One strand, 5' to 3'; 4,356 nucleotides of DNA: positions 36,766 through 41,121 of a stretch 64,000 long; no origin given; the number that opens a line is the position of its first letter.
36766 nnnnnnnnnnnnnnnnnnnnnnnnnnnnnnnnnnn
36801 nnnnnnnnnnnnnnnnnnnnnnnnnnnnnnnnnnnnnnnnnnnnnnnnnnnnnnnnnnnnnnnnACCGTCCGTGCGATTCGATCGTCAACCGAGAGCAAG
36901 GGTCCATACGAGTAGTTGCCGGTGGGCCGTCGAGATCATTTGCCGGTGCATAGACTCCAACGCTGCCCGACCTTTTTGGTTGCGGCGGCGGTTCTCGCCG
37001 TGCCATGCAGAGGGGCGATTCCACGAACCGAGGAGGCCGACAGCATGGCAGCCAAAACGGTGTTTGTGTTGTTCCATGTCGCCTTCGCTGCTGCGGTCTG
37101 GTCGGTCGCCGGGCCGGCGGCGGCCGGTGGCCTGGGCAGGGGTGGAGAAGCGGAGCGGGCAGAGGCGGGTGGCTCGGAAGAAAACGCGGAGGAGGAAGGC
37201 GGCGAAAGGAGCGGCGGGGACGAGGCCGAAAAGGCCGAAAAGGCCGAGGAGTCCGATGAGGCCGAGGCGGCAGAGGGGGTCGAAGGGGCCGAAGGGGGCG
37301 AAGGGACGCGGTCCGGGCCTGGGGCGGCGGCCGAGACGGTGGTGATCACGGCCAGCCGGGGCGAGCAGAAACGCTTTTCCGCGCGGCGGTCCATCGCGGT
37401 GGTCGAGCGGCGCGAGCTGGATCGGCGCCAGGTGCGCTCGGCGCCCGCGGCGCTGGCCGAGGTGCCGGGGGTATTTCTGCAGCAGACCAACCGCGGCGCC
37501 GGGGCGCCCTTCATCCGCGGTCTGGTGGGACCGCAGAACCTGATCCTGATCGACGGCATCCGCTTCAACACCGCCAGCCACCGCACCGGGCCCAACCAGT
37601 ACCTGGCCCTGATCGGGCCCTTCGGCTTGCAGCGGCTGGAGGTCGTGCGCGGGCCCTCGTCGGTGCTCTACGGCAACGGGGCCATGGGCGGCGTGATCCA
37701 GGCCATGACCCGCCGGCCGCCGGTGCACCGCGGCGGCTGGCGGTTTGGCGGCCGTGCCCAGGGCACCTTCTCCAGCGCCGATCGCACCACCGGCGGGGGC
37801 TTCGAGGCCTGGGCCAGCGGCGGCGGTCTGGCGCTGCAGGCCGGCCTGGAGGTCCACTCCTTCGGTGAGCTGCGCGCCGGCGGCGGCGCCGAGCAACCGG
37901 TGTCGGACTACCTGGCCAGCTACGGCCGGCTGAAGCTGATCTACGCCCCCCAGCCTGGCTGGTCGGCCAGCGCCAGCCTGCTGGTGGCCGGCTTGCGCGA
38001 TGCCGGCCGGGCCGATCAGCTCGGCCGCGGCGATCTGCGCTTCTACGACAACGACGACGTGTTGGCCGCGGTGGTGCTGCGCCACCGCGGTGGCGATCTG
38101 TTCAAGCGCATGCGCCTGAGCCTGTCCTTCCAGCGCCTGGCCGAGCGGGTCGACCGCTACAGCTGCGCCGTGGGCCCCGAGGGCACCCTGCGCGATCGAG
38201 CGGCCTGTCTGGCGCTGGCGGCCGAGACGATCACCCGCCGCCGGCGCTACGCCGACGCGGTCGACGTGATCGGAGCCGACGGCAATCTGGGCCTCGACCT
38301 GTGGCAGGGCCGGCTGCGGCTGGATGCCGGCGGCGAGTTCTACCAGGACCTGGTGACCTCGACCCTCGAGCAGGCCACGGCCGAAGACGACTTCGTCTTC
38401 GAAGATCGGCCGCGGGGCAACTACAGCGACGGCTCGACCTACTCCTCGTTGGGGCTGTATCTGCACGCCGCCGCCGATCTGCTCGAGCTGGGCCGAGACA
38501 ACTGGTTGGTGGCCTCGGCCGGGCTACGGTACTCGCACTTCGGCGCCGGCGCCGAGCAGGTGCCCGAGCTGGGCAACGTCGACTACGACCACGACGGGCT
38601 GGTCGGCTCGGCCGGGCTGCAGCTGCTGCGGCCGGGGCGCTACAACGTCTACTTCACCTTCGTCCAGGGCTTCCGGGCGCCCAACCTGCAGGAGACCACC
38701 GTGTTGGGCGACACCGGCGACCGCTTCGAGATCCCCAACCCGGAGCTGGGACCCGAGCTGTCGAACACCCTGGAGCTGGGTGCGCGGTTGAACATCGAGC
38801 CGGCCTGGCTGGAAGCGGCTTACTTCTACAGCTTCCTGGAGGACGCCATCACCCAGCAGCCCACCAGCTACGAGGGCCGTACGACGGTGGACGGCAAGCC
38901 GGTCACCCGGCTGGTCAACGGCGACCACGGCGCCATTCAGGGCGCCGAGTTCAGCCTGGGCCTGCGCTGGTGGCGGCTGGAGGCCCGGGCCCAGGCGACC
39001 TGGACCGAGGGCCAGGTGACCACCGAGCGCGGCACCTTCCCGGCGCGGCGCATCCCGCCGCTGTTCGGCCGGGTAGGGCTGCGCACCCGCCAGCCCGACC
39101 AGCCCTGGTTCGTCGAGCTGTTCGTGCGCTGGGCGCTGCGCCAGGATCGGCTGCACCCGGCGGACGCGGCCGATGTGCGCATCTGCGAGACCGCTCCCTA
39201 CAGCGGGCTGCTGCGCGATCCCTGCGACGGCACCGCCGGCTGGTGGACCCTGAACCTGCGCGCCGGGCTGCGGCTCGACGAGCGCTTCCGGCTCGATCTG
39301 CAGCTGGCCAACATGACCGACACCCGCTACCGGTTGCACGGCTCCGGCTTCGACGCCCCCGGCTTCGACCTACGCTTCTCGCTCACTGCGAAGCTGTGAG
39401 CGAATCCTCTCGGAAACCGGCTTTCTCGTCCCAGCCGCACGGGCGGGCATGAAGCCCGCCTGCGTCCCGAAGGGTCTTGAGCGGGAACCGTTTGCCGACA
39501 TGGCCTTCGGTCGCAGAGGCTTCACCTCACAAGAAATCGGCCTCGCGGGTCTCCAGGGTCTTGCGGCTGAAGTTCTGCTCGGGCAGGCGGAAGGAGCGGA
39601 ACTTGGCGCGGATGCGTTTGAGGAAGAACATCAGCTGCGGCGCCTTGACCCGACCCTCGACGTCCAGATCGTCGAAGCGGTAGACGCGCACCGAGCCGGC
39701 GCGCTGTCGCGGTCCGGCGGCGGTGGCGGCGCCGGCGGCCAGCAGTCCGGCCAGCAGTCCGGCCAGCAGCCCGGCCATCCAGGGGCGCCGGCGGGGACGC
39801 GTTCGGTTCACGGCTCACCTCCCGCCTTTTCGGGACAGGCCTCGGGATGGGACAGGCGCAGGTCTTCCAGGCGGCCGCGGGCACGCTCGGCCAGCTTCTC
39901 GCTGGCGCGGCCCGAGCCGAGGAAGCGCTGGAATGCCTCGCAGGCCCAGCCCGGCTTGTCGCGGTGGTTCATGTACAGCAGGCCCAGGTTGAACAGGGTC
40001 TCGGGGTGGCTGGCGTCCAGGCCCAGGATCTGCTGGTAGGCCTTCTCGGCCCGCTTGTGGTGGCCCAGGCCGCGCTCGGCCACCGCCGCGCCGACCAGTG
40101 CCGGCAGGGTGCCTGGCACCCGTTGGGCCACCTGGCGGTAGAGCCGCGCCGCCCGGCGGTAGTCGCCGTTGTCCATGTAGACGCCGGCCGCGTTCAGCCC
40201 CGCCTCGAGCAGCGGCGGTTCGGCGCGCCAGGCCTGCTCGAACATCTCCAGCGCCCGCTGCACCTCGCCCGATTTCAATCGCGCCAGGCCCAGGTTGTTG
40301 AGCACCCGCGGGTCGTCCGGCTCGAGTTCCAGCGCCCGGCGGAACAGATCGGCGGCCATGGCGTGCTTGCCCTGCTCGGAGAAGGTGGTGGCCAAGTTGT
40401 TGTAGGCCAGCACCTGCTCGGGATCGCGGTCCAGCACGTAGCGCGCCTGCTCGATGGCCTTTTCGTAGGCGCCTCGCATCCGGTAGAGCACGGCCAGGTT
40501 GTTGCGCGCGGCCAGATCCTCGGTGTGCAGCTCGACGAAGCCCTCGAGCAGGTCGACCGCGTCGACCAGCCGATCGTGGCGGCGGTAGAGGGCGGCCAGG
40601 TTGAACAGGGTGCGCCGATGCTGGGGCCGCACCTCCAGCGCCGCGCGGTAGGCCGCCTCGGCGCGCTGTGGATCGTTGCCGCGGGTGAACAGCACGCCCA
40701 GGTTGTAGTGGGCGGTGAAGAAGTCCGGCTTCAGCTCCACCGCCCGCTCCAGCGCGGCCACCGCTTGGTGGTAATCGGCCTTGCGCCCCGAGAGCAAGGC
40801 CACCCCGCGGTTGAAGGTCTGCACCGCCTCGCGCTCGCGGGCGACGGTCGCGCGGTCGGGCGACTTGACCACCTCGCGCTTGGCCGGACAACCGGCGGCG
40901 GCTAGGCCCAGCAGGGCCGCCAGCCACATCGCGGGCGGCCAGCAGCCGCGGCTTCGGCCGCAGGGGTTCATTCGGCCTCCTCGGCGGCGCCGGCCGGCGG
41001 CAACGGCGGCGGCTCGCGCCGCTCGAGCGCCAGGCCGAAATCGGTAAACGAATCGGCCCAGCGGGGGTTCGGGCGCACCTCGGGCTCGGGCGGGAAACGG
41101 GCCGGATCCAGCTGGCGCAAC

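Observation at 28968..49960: Divergent Glt/Nfs-like envelope-spanning cluster with extra components, apparently split in two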

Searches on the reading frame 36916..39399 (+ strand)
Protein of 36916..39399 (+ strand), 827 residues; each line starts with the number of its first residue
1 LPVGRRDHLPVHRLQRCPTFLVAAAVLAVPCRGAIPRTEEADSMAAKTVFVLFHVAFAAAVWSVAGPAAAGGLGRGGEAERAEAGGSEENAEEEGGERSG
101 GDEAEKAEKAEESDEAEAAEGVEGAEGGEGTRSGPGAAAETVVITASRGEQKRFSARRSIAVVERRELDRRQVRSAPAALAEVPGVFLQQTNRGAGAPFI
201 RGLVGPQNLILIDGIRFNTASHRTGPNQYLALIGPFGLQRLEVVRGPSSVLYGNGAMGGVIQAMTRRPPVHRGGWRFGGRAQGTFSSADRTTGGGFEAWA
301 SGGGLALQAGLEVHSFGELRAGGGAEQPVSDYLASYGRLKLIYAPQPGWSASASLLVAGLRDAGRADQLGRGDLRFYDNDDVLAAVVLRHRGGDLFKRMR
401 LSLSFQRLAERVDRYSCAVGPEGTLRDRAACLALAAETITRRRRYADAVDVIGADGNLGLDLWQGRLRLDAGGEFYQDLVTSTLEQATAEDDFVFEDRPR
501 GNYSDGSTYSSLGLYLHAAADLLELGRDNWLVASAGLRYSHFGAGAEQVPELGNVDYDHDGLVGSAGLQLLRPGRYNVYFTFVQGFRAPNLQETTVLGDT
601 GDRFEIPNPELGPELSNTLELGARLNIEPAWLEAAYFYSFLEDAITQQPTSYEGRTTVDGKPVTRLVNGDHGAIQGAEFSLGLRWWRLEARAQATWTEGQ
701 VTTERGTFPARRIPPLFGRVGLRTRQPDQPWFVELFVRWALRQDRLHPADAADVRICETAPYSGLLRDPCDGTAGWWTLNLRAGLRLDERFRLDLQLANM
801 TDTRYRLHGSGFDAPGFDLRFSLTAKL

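Call 8: search_protein_families(library=pfam, proteins=[window:36916-39399:+], max_evalue=0.001)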
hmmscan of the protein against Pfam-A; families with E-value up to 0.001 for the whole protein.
window:36916-39399:+ (827 aa): 3 families
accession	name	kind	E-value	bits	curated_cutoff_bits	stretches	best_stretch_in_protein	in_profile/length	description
PF00593.30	TonB_dep_Rec_b-barrel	-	1.4e-33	117.8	27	1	359-799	40-435/436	TonB dependent receptor-like, beta-barrel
PF07715.20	Plug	-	1.7e-23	83.6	23.9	1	156-260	5-107/107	TonB-dependent Receptor Plug Domain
PF14905.12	OMP_b-brl_3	-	0.00021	20.9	27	1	607-701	209-299/408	Outer membrane protein beta-barrel family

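Call 9: search_protein_families(library=ncbifam, proteins=[window:36916-39399:+], max_evalue=0.001)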
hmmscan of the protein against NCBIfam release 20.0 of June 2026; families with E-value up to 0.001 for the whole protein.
window:36916-39399:+ (827 aa): 29 families (the best 25 are shown)
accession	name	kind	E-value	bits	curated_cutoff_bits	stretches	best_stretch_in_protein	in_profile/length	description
TIGR01785.1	TonB-hemin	subfamily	4.8e-56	190.5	316.85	2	140-333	2-198/677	TonB-dependent heme/hemoglobin receptor family protein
TIGR01786.1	TonB-hemlactrns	subfamily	8.2e-49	166.6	323.75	1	141-807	2-688/719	TonB-dependent hemoglobin/transferrin/lactoferrin family receptor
TIGR01779.1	TonB-B12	equivalog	1.2e-31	110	599.7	1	138-358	27-245/614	TonB-dependent vitamin B12 receptor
TIGR01783.1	TonB-siderophor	subfamily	9.6e-30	103.8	223.5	2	157-271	3-113/649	TonB-dependent siderophore receptor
NF010010.0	PRK13483.1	equivalog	1.4e-27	96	927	1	137-271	31-168/660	ligand-gated channel protein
NF010038.0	PRK13513.1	equivalog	2.8e-21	75.7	942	1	138-302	34-199/659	ligand-gated channel protein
NF007926.1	PRK10641.1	equivalog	4e-20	71.9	836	1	138-267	26-155/617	TonB-dependent vitamin B12 receptor BtuB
NF007478.2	PRK10064.1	equivalog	1.2e-19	70.1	745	1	139-267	30-159/663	catecholate siderophore receptor CirA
NF010012.0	PRK13486.1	equivalog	2.5e-17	62.5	924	1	137-268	22-160/696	TonB-dependent receptor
NF010011.0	PRK13484.1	equivalog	3.7e-17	61.8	1197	1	139-276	30-167/682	IreA family TonB-dependent siderophore receptor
NF052649.1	TonRcptRhtA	equivalog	2.8e-16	58.9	1100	1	130-267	32-166/744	TonB-dependent siderophore receptor RhtA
NF050067.1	TonBEntbctnRecCfrA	equivalog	4.5e-15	55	1200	1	140-267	27-159/698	TonB-dependent ferric enterobactin receptor CfrA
NF007465.0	PRK10044.1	equivalog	1.9e-12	46.2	803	1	123-269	45-190/726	ferrichrome porin FhuA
TIGR01782.1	TonB-Xanth-Caul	subfamily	3.6e-11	42.1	310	1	179-298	46-168/868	TonB-dependent receptor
NF010651.0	PRK14050.1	equivalog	9.3e-11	40.5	884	1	143-268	66-188/730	TonB-dependent siderophore receptor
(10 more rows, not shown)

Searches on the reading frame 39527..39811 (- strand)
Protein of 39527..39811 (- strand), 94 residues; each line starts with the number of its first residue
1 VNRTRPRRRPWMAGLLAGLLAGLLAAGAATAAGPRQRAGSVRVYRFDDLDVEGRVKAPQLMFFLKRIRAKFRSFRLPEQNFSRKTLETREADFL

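Call 6: search_protein_families(library=pfam, proteins=[window:39527-39811:-], max_evalue=0.01)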
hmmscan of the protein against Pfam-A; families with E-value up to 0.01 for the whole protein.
window:39527-39811:- (94 aa): 0 families

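Call 7: search_protein_families(library=ncbifam, proteins=[window:39527-39811:-], max_evalue=0.01)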
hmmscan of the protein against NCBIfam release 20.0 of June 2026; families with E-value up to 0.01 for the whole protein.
window:39527-39811:- (94 aa): 0 families

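Call 26: search_protein_families(library=pfam, proteins=[window:39527-39811:-], max_evalue=1)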
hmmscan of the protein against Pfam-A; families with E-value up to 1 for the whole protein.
window:39527-39811:- (94 aa): 0 families

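Call 27: search_protein_families(library=ncbifam, proteins=[window:39527-39811:-], max_evalue=5)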
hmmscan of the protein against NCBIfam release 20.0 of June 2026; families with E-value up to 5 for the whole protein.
window:39527-39811:- (94 aa): 1 family
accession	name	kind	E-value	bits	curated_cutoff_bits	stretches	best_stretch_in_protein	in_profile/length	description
NF038083.1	CU044_5270_fam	subfamily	0.081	12.7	100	1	3-34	20-55/284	CU044_5270 family protein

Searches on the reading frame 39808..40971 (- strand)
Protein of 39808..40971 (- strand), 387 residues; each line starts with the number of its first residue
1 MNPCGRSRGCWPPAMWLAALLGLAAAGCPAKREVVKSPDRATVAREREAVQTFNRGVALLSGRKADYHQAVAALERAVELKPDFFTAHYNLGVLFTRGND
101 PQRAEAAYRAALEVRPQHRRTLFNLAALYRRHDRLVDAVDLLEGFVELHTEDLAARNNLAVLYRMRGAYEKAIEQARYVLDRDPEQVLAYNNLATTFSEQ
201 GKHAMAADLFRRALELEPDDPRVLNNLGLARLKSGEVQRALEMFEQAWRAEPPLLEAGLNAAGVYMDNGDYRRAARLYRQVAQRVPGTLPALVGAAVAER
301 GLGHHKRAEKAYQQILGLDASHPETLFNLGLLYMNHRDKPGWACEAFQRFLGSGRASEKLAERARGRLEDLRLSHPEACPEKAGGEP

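Call 6: search_protein_families(library=pfam, proteins=[window:39808-40971:-], max_evalue=0.01)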
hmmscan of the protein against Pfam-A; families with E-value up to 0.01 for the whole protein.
window:39808-40971:- (387 aa): 28 families (the best 25 are shown)
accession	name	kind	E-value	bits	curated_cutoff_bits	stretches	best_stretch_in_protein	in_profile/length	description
PF00515.34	TPR_1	-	6.7e-38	127.4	27.8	4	188-220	2-34/34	Tetratricopeptide repeat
PF07719.23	TPR_2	-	2.6e-34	114.9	27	2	188-220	2-34/34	Tetratricopeptide repeat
PF13432.12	TPR_16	-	1.1e-30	106.1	32.7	6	64-115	10-61/65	Tetratricopeptide repeat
PF13181.12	TPR_8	-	9.7e-28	94.4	25.7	2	189-220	3-34/34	Tetratricopeptide repeat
PF13431.12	TPR_17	-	1.1e-27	94.4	24.4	2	209-242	1-34/34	Tetratricopeptide repeat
PF13414.12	TPR_11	-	1.3e-27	95.6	26.8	3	66-95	9-38/42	TPR repeat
PF14559.12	TPR_19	-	2.9e-25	88.8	25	6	199-252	3-56/68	Tetratricopeptide repeat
PF13424.12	TPR_12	-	4.5e-24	84.9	30.1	3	169-216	26-74/77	Tetratricopeptide repeat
PF13176.12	TPR_7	-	2.2e-23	80.7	27.9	1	189-222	1-34/36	Tetratricopeptide repeat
PF13174.12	TPR_6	-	4.6e-20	71.3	26.3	0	256-287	1-32/33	Tetratricopeptide repeat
PF13428.12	TPR_14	-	4.8e-20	70.5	23.5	2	192-228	6-42/44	Tetratricopeptide repeat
PF23914.1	TPR_CcmH_CycH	-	1.5e-15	57.8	42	3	211-317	40-149/158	Cytochrome c-type biogenesis protein H TPR domain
PF13371.12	TPR_9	-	7.2e-13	48.8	35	2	200-252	8-60/73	Tetratricopeptide repeat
PF13374.12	TPR_10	-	1.1e-12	48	27.5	1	189-216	4-31/42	Tetratricopeptide repeat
PF24575.1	TPR_Slam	-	1.2e-11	45.4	35.2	0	160-210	54-104/104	Surface lipoprotein assembly modifier, N-terminal TPR repeats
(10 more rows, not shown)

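Call 7: search_protein_families(library=ncbifam, proteins=[window:39808-40971:-], max_evalue=0.01)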
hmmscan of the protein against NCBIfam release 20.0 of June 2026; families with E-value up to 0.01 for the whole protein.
window:39808-40971:- (387 aa): 37 families (the best 25 are shown)
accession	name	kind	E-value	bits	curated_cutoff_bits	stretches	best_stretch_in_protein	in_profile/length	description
TIGR02917.1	PEP_TPR_lipo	equivalog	6.2e-50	170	312.2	3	92-281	710-897/899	XrtA/PEP-CTERM system TPR-repeat protein PrsT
NF040959.1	MamA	equivalog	4.9e-38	130.6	200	3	62-217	48-203/204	magnetosome protein MamA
NF033758.1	gliding_GltE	equivalog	1.7e-36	126.1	225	1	63-352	64-353/411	adventurous gliding motility TPR repeat lipoprotein GltE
TIGR02521.1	type_IV_pilW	equivalog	1.1e-31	110.2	154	3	154-249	32-127/234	type IV pilus biogenesis/stability protein PilW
NF033762.1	social_mot_Tgl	equivalog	1.3e-22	80.4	225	2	56-210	36-193/252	social motility TPR repeat lipoprotein Tgl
NF033920.0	C39_PA2778_fam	equivalog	4.8e-20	72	150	3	170-252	173-255/255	PA2778 family cysteine peptidase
NF002725.1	PRK02603.1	equivalog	5.7e-20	72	143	3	45-133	31-120/173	photosystem I assembly protein Ycf3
NF047371.1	FlcA_CTERM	equivalog_domain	2.9e-18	65.7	300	2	68-283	330-535/646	periplasmic flagellar collar protein FlcA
TIGR02552.1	LcrH_SycD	equivalog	6.8e-18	64.7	104.8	2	262-366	25-131/136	SycD/LcrH family type III secretion system chaperone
NF052415.1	T3SS_chap_SctY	equivalog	1.9e-16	60.5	70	2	115-215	2-105/106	type III secretion apparatus assembly chaperone SctY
NF008757.0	PRK11788.1-5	equivalog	2.8e-14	53.1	363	2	230-325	189-285/388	lipopolysaccharide assembly protein LapB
NF047507.1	TPR_BatC_Lepto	exception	2.8e-14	53.1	175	2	199-287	36-128/214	TPR repeat-containing protein BatC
NF008391.2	PRK11189.1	equivalog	3.2e-12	46.6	250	2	69-152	83-166/297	lipoprotein NlpI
NF047558.1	TPR_END_plus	domain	1.9e-11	43.7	32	0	189-220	1-32/56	TPR end-of-group domain-containing protein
TIGR03939.1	PGA_TPR_OMP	equivalog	5.2e-11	41.5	366.65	2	131-256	65-189/800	poly-beta-1,6 N-acetyl-D-glucosamine export porin PgaA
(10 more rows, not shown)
